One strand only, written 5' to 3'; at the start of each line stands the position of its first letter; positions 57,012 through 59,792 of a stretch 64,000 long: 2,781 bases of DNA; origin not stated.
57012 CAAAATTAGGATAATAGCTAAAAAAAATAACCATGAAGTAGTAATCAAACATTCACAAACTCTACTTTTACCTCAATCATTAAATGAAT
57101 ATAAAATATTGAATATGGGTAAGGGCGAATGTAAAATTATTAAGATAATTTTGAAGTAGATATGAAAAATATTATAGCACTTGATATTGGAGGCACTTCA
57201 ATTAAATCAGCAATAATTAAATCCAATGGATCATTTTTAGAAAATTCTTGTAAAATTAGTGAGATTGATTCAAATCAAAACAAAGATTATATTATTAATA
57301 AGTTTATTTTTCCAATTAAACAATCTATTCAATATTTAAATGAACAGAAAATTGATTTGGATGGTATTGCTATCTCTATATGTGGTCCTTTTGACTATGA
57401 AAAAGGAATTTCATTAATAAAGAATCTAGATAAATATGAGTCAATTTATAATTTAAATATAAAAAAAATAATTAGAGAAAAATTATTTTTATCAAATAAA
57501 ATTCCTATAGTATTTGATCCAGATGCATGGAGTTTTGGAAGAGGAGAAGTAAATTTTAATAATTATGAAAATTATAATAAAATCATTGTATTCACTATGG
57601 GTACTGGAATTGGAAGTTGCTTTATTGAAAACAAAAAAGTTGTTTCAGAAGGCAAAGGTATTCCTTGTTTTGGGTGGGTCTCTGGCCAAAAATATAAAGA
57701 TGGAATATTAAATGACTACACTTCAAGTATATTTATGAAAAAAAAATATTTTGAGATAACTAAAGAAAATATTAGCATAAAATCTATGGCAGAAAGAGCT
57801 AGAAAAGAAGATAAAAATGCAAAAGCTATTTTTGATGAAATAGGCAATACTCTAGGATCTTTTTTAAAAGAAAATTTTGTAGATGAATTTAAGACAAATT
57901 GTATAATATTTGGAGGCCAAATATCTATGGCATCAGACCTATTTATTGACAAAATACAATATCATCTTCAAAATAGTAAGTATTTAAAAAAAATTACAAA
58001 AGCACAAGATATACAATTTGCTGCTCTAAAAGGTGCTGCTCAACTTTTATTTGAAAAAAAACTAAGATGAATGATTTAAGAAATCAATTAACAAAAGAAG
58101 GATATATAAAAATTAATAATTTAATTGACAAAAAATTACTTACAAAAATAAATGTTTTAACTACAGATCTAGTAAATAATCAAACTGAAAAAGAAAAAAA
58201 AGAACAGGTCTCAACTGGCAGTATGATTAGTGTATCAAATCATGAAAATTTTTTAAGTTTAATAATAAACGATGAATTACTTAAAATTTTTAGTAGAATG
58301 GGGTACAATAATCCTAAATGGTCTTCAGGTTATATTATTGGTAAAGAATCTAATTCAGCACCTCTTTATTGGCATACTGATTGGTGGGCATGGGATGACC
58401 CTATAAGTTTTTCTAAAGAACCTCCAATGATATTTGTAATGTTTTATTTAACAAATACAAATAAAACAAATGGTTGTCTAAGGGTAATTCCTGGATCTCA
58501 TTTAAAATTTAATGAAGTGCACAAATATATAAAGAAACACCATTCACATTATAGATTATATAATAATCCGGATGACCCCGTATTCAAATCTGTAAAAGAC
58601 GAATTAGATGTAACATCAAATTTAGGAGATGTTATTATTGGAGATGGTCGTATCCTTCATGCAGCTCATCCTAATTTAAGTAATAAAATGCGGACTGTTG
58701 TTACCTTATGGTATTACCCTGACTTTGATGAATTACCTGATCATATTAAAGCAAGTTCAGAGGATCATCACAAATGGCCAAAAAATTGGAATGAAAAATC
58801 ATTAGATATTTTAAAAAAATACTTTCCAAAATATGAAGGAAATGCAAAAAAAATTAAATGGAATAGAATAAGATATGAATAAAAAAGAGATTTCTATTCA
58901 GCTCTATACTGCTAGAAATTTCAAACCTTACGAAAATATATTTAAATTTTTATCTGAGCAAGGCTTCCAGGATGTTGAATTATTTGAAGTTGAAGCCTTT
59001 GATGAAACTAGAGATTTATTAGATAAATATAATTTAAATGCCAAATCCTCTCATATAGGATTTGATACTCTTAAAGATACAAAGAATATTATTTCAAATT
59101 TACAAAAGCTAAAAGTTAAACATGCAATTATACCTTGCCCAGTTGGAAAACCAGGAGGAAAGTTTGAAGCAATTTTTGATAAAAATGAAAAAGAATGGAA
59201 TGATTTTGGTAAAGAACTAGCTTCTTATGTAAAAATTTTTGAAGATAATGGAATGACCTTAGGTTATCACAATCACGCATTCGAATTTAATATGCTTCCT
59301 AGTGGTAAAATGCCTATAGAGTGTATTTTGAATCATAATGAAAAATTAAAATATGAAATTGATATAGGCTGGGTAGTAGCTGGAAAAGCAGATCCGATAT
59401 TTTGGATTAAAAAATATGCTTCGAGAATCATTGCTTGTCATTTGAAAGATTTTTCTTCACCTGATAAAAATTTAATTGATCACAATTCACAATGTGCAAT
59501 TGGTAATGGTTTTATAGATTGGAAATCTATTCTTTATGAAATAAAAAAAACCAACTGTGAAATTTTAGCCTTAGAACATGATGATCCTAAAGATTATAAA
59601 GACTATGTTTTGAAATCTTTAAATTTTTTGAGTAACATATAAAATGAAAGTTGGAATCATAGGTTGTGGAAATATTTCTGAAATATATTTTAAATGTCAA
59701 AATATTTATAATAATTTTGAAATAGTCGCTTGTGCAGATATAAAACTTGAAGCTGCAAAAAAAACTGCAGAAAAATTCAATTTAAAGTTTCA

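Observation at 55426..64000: Compact carbohydrate locus beside tRNA-Gln: predicted glycoside import, GH38-like hydrolysis, ROK kinase and PMI-like isomerase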

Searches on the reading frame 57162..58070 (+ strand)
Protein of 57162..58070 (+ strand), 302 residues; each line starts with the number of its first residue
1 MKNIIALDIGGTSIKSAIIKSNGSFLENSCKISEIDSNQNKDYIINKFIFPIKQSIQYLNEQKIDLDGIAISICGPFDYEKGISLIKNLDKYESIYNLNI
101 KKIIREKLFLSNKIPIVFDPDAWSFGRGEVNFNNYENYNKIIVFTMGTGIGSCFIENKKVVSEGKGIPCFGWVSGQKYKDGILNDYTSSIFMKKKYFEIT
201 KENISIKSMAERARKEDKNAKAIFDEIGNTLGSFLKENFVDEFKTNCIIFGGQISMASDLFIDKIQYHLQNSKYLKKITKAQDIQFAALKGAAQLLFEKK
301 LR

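Call 4: search_protein_families(library=pfam, proteins=[window:57162-58070:+], max_evalue=0.01)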
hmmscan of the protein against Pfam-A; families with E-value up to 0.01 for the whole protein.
window:57162-58070:+ (302 aa): 1 family
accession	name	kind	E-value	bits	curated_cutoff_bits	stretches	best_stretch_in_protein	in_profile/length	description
PF00480.26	ROK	-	1.7e-22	80.7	22.9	1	5-296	2-291/294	ROK family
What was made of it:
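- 57162..58070 (+): ROK-family sugar kinase (302 aa). It has the DIGGT ATP motif (8-12) and DPDAW (119-123) but lacks the Zn-binding Cys motif. Inferred role: hexose (mannose, possibly glucose) 6-kinase. Pfam ROK 80.7 bits (call 4).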

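Call 5: search_protein_families(library=ncbifam, proteins=[window:57162-58070:+], max_evalue=0.01)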
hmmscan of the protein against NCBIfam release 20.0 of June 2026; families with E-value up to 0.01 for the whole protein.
window:57162-58070:+ (302 aa): 10 families
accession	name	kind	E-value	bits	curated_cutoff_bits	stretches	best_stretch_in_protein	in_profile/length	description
TIGR00744.1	ROK_glcA_fam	subfamily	1.3e-22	80.5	260.35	2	5-164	1-149/318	ROK family glucokinase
NF042998.1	bglucokin_BglK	equivalog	1.7e-12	47.2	550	1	3-276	2-265/291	beta-glucoside kinase BglK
NF003461.0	PRK05082.1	subfamily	2.4e-11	43.6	283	1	3-296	2-286/291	N-acetylmannosamine kinase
NF047937.1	TransRegNagC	equivalog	6e-11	42.1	650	2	195-290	279-372/399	DNA-binding transcriptional regulator NagC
NF049930.1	TransRegMlc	equivalog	6.1e-10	39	530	2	193-280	283-368/405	sugar metabolism global transcriptional regulator Mlc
NF009835.0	PRK13310.1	equivalog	4.9e-09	35.9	380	1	7-165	5-149/303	N-acetylglucosamine kinase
NF045942.1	PolPhglucPhase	equivalog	2.8e-08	33.8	250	1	6-161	4-146/242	polyphosphate--glucose phosphotransferase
NF045550.1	FrctkaseScrK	equivalog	9.9e-08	31.7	400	1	52-270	41-252/293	fructokinase ScrK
NF047821.1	NactlManKinNanK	equivalog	2.7e-06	27.1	450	0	206-295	196-285/288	N-acetylmannosamine kinase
NF007251.0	PRK09698.1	equivalog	2.4e-05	23.7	253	1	3-287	7-279/304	allose kinase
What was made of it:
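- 57162..58070 (+): All NCBIfam hits fall below their cut-offs, the best being the glucokinase subfamily at 80.5 bits and BglK at 47 (call 5).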

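Call 28: search_solved_structures(query=window:57162-58070:+, max_evalue=0.0001)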
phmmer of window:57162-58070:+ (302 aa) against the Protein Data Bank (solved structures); distinct sequences matched with E-value up to 0.0001: 10.
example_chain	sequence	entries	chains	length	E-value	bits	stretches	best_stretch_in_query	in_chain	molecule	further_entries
2qm1_A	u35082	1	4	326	9.7e-13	51.5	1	2-161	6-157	Glucokinase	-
3r8e_A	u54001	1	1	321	1.4e-10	44.4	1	4-269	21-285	Hypothetical sugar kinase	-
6q26_A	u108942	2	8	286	8.7e-09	38.5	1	5-277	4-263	Glucokinase | N-acetylmannosamine kinase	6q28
6q27_A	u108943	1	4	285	9.8e-09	38.4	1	5-277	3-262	Glucokinase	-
4htl_A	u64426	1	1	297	2.2e-07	33.9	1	3-274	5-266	Beta-glucoside kinase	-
5nck_A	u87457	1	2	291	8.5e-06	28.7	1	3-299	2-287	N-acetylmannosamine kinase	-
3vgk_A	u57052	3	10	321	1.1e-05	28.3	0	5-161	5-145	Glucokinase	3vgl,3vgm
6jdc_A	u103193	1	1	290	1.9e-05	27.6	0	4-167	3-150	N-acetylmannosamine kinase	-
6jdb_A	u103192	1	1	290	2.7e-05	27.1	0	206-294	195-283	N-acetylmannosamine kinase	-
7mcd_A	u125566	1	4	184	4.7e-05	26.3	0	54-94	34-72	AI-designed TIM-barrel F15C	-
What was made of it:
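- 57162..58070 (+): PDB 2qm1 glucokinase E 1e-12 (call 28).
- The ROK matches beta-glucoside kinase BglK over its full length in NCBIfam (47 bits) and in the PDB (4htl; calls 5, 28).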

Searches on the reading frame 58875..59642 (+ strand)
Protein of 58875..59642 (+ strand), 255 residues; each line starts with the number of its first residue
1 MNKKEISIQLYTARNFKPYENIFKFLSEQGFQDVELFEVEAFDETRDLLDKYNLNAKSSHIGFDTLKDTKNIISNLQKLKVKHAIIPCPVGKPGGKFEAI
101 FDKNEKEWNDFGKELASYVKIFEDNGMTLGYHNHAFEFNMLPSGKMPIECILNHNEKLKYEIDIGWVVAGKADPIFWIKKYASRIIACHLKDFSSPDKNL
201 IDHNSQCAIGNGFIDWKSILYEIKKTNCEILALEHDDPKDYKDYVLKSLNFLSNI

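Call 4: search_protein_families(library=pfam, proteins=[window:58875-59642:+], max_evalue=0.01)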
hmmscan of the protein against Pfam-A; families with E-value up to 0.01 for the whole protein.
window:58875-59642:+ (255 aa): 3 families
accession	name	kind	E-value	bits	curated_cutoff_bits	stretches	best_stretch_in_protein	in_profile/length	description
PF01261.30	AP_endonuc_2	-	3.1e-14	53.7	31.1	1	52-253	53-247/249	Xylose isomerase-like TIM barrel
PF17326.7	DUF5365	-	0.00068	20.5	26.3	1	53-113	44-102/116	Family of unknown function (DUF5365)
PF02059.20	IL3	-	0.0028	18.2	25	1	64-121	67-116/117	Interleukin-3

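Call 5: search_protein_families(library=ncbifam, proteins=[window:58875-59642:+], max_evalue=0.01)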
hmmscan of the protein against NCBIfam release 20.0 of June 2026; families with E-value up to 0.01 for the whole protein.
window:58875-59642:+ (255 aa): 2 families
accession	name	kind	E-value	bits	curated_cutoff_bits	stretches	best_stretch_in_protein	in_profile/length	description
TIGR04379.1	myo_inos_iolE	equivalog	3.7e-10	39.8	290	1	104-194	124-213/290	myo-inosose-2 dehydratase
NF009689.0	PRK13210.1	subfamily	0.00046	19.5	200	1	163-229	183-249/286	L-ribulose-5-phosphate 3-epimerase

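Call 26: search_solved_structures(query=window:58875-59642:+, max_evalue=0.01)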
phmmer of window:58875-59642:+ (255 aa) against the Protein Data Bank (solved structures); distinct sequences matched with E-value up to 0.01: 9.
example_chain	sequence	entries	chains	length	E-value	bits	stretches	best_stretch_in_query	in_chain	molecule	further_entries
8bvk_A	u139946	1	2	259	1.8e-29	106.3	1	6-253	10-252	Xylose isomerase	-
8tcd_B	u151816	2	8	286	9.5e-11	44.9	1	103-194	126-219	Sugar phosphate isomerase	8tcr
8tcs_D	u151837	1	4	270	1.1e-10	44.7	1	103-194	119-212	Xylose isomerase-like TIM barrel domain-containing protein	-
8tct_A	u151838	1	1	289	7.5e-10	42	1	121-194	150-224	Sugar phosphate isomerase/epimerase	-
3obe_A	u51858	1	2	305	4.3e-07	33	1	155-192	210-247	Sugar phosphate isomerase/epimerase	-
3l23_A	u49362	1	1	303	2.1e-05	27.4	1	156-193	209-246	Sugar phosphate isomerase/epimerase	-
3lmz_A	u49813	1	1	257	0.0024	20.7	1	159-244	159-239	Putative sugar isomerase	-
4kw2_A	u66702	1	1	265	0.006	19.4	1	126-253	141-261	Uncharacterized protein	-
8z1i_A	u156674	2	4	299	0.0095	18.7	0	19-242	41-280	Art22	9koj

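Call 51: search_solved_structures(query=window:58875-59642:+, max_evalue=1e-8, show_alignments=2)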
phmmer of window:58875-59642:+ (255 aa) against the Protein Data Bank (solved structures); distinct sequences matched with E-value up to 1e-8: 4.
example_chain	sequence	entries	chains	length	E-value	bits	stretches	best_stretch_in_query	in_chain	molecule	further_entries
8bvk_A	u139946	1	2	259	1.8e-29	106.3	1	6-253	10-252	Xylose isomerase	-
8tcd_B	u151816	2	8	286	9.5e-11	44.9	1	103-194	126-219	Sugar phosphate isomerase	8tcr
8tcs_D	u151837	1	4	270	1.1e-10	44.7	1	103-194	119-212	Xylose isomerase-like TIM barrel domain-containing protein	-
8tct_A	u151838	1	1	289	7.5e-10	42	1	121-194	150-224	Sugar phosphate isomerase/epimerase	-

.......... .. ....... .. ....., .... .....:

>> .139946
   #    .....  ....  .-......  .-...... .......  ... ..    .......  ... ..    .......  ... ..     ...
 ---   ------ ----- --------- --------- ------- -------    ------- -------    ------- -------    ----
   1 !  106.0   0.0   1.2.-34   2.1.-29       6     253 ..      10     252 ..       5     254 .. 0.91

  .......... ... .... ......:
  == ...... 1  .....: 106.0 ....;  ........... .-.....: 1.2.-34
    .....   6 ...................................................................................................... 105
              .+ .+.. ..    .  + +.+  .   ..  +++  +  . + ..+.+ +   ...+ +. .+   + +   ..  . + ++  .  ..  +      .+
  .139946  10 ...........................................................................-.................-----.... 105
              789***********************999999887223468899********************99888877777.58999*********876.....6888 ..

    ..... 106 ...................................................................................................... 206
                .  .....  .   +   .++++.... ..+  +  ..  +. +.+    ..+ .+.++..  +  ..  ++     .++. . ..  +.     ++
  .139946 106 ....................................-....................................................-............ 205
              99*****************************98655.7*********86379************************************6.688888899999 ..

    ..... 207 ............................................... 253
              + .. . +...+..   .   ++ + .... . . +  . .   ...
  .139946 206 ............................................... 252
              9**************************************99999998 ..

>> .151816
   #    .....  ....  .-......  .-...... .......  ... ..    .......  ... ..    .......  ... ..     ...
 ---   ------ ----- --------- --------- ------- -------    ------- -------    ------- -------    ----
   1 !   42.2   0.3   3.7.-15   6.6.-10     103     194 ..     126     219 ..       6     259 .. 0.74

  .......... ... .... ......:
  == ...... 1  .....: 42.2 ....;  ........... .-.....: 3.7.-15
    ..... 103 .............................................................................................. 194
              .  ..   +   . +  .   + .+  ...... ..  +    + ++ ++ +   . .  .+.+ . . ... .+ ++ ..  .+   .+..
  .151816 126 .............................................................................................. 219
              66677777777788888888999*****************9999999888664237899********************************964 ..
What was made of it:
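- On AtOGE-type 3-keto-O-glycoside beta-eliminase: 8BVK at E 1.8e-29, and all five residues are identical in the alignment (call 51).
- The TIM protein matches AtOGE far better than IolE (106 against 40 bits) and has every catalytic residue (call 51).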
